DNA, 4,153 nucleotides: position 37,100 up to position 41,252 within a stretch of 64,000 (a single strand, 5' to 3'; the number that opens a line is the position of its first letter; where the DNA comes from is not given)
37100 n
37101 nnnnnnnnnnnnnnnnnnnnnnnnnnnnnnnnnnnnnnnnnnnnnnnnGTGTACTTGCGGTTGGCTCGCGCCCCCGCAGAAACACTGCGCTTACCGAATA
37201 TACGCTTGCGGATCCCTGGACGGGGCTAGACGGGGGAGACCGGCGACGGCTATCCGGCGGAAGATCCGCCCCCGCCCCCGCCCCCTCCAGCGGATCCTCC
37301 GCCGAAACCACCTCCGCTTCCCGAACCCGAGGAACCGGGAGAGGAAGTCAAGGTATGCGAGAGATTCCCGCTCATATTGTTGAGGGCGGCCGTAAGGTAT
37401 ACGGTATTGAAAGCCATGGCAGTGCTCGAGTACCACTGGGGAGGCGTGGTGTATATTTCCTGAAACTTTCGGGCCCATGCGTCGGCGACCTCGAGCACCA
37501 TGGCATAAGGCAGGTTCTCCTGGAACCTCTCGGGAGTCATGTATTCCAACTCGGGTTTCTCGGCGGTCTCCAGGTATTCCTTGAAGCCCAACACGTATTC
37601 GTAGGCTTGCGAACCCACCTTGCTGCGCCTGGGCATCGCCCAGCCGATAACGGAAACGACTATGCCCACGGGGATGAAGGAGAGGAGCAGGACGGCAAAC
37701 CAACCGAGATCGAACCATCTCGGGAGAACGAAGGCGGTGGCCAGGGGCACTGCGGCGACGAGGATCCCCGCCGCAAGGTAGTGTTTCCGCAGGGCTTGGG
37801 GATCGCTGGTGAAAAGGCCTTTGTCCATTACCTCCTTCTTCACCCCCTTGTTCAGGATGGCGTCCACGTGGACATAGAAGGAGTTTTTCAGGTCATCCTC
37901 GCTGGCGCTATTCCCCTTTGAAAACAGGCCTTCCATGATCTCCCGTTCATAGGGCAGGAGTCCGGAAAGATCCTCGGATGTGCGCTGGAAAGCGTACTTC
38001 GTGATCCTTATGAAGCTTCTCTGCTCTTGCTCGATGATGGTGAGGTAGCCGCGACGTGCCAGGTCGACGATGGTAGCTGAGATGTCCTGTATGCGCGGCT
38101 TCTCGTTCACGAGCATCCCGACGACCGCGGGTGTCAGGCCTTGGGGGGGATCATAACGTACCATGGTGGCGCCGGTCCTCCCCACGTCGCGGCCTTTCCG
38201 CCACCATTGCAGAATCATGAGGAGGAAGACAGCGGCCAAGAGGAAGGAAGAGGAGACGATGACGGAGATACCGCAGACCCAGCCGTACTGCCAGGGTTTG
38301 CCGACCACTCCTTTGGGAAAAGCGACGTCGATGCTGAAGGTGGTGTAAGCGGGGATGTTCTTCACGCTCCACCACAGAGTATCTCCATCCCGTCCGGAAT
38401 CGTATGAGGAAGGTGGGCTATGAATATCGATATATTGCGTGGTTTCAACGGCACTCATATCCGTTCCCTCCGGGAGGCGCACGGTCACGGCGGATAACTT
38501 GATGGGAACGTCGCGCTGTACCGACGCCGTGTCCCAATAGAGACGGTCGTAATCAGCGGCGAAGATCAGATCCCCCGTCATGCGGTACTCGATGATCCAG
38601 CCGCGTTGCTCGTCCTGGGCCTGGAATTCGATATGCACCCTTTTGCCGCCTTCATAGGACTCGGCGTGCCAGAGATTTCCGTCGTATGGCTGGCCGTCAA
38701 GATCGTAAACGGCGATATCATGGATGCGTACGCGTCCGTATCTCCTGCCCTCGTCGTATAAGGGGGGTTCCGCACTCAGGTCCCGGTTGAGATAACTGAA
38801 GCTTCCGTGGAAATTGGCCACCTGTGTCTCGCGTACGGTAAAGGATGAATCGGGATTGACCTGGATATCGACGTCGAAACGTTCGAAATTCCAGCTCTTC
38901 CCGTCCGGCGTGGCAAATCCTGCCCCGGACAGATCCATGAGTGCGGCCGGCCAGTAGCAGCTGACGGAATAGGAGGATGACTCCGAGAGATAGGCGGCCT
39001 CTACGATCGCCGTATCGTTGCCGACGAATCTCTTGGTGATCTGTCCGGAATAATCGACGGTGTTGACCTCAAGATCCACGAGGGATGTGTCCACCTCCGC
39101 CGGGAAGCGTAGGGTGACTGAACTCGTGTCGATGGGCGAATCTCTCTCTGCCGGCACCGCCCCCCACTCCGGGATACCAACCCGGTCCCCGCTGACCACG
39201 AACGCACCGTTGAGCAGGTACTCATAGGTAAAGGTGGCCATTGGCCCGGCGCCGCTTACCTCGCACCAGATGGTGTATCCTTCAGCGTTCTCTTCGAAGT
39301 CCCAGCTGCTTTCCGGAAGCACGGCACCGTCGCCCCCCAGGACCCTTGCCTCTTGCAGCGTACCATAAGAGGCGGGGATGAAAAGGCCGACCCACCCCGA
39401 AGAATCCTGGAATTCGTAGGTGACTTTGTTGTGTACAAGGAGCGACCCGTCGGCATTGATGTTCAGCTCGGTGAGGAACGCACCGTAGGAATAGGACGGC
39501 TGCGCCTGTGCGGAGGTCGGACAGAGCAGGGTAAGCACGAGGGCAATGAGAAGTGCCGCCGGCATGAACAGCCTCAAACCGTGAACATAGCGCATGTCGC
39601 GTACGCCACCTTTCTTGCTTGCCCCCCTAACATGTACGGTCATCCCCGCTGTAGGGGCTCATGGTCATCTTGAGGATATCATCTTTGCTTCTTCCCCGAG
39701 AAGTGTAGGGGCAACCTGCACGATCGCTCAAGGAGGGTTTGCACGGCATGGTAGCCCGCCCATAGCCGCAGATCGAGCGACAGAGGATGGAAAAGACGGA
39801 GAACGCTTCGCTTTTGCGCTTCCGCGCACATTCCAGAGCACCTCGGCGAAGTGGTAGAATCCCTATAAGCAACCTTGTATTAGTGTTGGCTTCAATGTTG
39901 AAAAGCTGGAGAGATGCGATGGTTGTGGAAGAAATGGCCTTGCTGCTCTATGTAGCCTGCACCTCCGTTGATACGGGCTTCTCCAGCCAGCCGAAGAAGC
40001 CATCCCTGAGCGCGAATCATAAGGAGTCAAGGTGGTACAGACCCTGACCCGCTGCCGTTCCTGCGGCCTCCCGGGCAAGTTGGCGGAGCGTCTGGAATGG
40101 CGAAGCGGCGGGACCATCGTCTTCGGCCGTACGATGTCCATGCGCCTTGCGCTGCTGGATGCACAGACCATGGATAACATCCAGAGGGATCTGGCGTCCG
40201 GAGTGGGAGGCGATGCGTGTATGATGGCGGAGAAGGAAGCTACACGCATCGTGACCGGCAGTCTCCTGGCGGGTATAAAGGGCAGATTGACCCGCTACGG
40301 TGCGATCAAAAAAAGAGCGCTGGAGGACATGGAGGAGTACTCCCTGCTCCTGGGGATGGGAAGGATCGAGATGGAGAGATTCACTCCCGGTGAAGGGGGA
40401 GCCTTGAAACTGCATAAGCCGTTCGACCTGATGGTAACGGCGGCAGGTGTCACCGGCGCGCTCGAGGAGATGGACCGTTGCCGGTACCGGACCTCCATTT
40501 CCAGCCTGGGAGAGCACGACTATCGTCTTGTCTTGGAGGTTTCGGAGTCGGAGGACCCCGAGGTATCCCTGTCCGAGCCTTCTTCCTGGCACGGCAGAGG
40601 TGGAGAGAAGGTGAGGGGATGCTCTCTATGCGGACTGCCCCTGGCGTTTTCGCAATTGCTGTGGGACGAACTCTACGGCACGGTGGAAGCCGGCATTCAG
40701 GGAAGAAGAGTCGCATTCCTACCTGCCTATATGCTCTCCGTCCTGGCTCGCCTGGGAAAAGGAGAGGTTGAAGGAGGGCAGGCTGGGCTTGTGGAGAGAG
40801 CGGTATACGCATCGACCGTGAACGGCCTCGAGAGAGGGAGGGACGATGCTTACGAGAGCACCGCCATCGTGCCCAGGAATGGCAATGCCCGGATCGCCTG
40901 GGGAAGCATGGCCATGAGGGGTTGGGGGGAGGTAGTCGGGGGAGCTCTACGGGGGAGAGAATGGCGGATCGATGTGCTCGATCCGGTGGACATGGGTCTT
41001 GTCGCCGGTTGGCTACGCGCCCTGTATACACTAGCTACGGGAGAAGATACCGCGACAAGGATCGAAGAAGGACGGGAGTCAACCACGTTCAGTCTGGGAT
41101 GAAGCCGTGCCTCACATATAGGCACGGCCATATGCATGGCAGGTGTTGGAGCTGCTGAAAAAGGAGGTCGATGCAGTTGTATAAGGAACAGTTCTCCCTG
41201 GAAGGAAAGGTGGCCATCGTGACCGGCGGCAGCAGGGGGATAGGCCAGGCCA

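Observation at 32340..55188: Three paralogues of an uncharacterised, internally duplicated CxxC / V4R-like protein, each attached to a different acyl-CoA enzyme module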

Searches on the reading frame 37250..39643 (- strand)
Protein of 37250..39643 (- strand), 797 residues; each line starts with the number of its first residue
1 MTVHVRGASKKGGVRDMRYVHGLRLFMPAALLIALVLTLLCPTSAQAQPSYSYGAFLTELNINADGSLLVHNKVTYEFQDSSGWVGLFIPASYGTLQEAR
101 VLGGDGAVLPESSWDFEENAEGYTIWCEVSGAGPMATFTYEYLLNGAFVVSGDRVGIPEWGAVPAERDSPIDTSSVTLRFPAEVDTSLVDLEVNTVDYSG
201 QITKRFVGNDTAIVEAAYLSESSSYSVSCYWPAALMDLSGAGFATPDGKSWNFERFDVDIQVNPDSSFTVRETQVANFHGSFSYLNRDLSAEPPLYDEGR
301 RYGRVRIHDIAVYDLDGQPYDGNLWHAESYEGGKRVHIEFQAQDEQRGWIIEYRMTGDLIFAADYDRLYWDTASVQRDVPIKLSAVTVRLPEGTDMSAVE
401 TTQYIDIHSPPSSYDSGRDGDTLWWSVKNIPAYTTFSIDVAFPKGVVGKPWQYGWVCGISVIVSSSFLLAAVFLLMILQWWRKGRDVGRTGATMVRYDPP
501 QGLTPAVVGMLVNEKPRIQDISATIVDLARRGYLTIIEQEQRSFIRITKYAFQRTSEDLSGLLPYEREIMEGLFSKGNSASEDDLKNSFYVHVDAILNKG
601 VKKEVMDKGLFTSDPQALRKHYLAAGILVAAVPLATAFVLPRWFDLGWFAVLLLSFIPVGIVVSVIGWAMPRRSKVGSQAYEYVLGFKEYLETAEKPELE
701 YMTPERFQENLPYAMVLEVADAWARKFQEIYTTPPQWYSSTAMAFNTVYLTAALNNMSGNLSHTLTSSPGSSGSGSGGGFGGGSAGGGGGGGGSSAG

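Call 12: search_protein_families(library=pfam, proteins=[window:37250-39643:-], max_evalue=0.001)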
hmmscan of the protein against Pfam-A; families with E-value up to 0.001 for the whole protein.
window:37250-39643:- (797 aa): 2 families
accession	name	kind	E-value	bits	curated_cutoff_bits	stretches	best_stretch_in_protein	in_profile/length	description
PF20990.2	DUF2207_C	-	2.6e-40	139.1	33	1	497-727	6-247/247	Predicted membrane protein (DUF2207) C-terminal domain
PF09972.14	DUF2207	-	5.3e-26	92.3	24.4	2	254-442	3-172/172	Predicted membrane protein (DUF2207) N-terminal domain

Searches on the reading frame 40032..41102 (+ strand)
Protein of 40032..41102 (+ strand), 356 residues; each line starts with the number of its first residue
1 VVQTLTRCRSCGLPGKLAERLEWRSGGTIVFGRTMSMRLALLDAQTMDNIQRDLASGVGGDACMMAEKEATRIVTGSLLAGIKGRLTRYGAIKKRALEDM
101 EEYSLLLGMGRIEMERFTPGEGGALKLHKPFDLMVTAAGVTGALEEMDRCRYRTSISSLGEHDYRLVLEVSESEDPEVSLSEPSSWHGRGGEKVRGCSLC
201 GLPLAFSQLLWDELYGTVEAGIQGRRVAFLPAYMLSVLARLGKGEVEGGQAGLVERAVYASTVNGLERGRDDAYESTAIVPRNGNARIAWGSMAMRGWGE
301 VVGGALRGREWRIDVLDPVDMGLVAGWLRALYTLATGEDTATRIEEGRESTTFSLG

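Call 5: search_protein_families(library=pfam, proteins=[window:40032-41102:+], max_evalue=1)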
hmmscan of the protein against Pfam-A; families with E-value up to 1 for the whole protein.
window:40032-41102:+ (356 aa): 0 families

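Call 6: search_protein_families(library=ncbifam, proteins=[window:40032-41102:+], max_evalue=1)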
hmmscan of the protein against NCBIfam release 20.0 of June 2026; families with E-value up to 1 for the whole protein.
window:40032-41102:+ (356 aa): 0 families

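Call 48: find_homologous_proteins(query=window:40032-41099:+)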
Query window:40032-41099:+ (356 aa): 33 proteins with E <= 0.001 among 8000 candidates.
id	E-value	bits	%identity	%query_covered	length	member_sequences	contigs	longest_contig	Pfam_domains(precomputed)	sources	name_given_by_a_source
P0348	4.5e-207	705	100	90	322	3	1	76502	-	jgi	-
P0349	8.5e-144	497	65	100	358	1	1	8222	-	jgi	jgi:hypothetical protein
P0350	4.6e-130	452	61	100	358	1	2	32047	-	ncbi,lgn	-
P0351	4.2e-128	445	61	100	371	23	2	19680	-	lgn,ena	-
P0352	6.5e-128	445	59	100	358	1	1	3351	-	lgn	-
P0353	2.1e-127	443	59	100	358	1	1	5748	-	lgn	-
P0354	2.0e-122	427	57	100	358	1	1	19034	-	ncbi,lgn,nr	ncbi:MAG: hypothetical protein JW854_12370 [Actinobacteria bacterium]|nr:hypothetical protein [Actin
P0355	1.5e-111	391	59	88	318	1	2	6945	-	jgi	-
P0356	1.1e-106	375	52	100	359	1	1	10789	-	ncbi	-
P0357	2.2e-105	371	51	100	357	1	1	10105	-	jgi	jgi:hypothetical protein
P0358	4.1e-105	370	57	88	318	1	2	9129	-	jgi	-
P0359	2.1e-103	364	50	100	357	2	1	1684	-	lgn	-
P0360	2.2e-103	364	48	100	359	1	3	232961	-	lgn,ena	-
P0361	2.6e-102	360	50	100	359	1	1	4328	-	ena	-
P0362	5.5e-98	346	48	100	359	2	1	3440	-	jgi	jgi:hypothetical protein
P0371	1.2e-77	279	45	91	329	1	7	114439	-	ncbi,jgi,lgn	jgi:hypothetical protein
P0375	1.9e-72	262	37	95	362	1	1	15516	-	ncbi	-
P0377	4.1e-66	241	38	100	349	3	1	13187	-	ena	-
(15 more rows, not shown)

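Call 49: find_encoding_contigs(protein=P0371, flank=8000, max_places=1)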
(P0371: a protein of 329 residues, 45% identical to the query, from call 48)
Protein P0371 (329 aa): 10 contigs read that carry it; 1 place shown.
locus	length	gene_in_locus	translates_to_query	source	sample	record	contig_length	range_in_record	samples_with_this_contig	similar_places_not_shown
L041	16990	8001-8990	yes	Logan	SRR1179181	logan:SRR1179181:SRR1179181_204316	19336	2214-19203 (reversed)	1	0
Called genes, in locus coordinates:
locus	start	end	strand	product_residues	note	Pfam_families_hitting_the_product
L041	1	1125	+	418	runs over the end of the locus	?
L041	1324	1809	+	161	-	-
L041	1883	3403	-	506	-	PF00501:AMP-binding, PF13193:AMP-binding_C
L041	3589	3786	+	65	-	-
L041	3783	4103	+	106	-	-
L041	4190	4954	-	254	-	PF02596:DUF169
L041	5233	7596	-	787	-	PF09972:DUF2207, PF20990:DUF2207_C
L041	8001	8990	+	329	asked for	-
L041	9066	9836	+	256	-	PF00106:adh_short, PF08659:KR, PF13561:adh_short_C2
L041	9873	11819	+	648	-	PF00724:Oxidored_FMN, PF01266:DAO (faint), PF00890:FAD_binding_2 (weak), PF07992:Pyr_redox_2, PF12831:FAD_oxidored, PF13450:NAD_binding_8 (weak), PF00070:Pyr_redox, PF13241:NAD_binding_7 (weak), +7 more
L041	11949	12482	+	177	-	PF01661:Macro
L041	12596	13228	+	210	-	PF01451:LMWPc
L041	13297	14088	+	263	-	PF00378:ECH_1, PF16113:ECH_2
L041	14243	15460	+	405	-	PF08240:ADH_N, PF16912:Glu_dehyd_C (faint), PF00107:ADH_zinc_N, PF13602:ADH_zinc_N_2 (weak)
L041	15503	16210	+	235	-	PF00702:Hydrolase (weak), PF12710:HAD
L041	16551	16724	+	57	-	-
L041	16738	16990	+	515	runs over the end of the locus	PF00890:FAD_binding_2 (faint), PF00996:GDI (faint), PF01266:DAO (weak), PF01494:FAD_binding_3 (weak), PF01593:Amino_oxidase, PF01946:Thi4 (weak), PF12831:FAD_oxidored (faint), PF13450:NAD_binding_8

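Call 50: find_encoding_contigs(protein=P0375, flank=8000, max_places=1)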
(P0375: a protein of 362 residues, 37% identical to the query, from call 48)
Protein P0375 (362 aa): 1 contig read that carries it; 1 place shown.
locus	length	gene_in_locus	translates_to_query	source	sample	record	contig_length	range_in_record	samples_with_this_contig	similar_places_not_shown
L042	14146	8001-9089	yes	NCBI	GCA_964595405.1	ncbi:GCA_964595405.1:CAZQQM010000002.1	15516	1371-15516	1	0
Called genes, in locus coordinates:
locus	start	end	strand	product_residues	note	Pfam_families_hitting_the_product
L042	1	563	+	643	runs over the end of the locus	?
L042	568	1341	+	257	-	PF10418:DHODB_Fe-S_bind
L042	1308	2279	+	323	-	PF01180:DHO_dh, PF01207:Dus (weak)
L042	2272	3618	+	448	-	-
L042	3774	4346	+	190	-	PF00156:Pribosyltran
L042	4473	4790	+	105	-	PF22525:H2TH_5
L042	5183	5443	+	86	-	PF00625:Guanylate_kin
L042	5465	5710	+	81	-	PF01192:RNA_pol_Rpb6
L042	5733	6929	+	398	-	PF02441:Flavoprotein, PF04127:DFP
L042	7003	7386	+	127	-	-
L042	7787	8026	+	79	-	-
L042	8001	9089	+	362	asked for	-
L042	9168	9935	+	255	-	PF23441:SDR (weak), PF00106:adh_short, PF08659:KR, PF13561:adh_short_C2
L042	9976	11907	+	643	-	PF00724:Oxidored_FMN, PF00070:Pyr_redox (faint), PF01262:AlaDh_PNT_C (faint), PF01494:FAD_binding_3 (weak), PF07992:Pyr_redox_2, PF12831:FAD_oxidored (weak), PF13450:NAD_binding_8 (weak), PF13738:Pyr_redox_3 (weak), +5 more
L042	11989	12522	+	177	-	PF01661:Macro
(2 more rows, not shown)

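Call 51: find_encoding_contigs(protein=P0377, flank=8000, max_places=1)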
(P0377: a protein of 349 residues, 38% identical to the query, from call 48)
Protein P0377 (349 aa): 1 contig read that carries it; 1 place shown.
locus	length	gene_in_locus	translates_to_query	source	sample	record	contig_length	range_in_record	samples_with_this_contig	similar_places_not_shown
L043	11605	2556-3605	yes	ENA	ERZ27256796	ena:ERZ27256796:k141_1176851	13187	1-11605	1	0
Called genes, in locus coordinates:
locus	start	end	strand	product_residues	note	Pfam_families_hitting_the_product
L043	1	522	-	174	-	?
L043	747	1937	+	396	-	PF00561:Abhydrolase_1, PF12146:Hydrolase_4 (weak), PF12697:Abhydrolase_6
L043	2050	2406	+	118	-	PF02579:Nitro_FeMo-Co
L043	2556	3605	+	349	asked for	-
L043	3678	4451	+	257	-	PF23441:SDR (weak), PF00106:adh_short, PF08659:KR (weak), PF13561:adh_short_C2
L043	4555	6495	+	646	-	PF00724:Oxidored_FMN, PF00890:FAD_binding_2 (weak), PF01266:DAO (weak), PF07992:Pyr_redox_2, PF12831:FAD_oxidored (weak), PF13450:NAD_binding_8 (weak), PF13738:Pyr_redox_3 (weak), PF00070:Pyr_redox, +9 more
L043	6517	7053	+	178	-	PF01661:Macro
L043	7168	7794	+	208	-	PF01451:LMWPc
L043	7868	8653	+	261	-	PF00378:ECH_1, PF16113:ECH_2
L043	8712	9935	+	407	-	PF08240:ADH_N, PF00107:ADH_zinc_N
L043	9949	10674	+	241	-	PF12710:HAD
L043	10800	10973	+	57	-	-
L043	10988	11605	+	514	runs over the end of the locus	PF00890:FAD_binding_2 (weak), PF00996:GDI (faint), PF01134:GIDA (faint), PF01266:DAO (faint), PF01593:Amino_oxidase, PF01946:Thi4 (weak), PF12831:FAD_oxidored (weak), PF13450:NAD_binding_8, +1 more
